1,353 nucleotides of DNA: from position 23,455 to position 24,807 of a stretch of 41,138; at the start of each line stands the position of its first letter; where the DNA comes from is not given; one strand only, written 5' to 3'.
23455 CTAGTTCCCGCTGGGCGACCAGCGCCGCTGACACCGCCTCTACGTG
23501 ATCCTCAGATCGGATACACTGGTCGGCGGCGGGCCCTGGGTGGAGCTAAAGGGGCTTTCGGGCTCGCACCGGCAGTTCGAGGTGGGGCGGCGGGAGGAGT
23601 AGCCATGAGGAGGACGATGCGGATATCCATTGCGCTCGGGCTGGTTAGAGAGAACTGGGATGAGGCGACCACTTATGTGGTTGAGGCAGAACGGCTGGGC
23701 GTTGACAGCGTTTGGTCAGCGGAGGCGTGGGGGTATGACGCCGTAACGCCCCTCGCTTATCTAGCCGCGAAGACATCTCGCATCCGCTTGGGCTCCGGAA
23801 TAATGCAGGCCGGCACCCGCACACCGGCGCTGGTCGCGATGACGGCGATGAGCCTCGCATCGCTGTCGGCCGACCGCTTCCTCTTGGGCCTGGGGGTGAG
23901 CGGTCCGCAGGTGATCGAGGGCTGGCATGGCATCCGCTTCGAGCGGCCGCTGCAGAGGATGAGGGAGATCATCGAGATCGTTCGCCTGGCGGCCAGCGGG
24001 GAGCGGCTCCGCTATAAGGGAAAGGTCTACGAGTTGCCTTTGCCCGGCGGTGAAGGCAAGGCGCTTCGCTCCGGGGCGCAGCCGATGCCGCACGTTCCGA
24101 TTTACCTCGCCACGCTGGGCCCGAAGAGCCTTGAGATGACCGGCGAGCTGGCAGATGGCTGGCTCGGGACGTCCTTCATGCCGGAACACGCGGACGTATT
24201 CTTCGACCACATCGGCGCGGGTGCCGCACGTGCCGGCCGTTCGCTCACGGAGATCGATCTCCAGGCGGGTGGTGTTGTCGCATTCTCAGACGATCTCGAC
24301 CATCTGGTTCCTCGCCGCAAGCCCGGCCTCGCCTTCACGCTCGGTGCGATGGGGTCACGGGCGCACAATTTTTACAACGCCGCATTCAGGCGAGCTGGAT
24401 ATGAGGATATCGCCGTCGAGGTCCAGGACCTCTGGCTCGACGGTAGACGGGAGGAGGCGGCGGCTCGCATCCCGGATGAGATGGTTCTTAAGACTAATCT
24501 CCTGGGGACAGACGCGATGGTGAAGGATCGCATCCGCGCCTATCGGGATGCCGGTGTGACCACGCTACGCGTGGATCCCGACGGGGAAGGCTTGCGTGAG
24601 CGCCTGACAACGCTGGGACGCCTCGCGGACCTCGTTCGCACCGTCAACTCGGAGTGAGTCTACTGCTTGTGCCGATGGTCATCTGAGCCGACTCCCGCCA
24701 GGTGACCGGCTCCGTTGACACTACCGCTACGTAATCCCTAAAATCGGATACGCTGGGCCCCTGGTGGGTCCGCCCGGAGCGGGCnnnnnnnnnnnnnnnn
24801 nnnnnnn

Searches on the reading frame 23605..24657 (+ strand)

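Call 48: search_protein_families(library=pfam, proteins=[window:23605-24657:+], max_evalue=0.0001)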
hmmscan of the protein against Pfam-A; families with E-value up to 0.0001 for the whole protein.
window:23605-24657:+ (350 aa): 1 family
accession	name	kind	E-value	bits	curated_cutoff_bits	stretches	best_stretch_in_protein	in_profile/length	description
PF00296.26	Bac_luciferase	-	9.2e-75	252.3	27.9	1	16-319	20-313/314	Luciferase-like monooxygenase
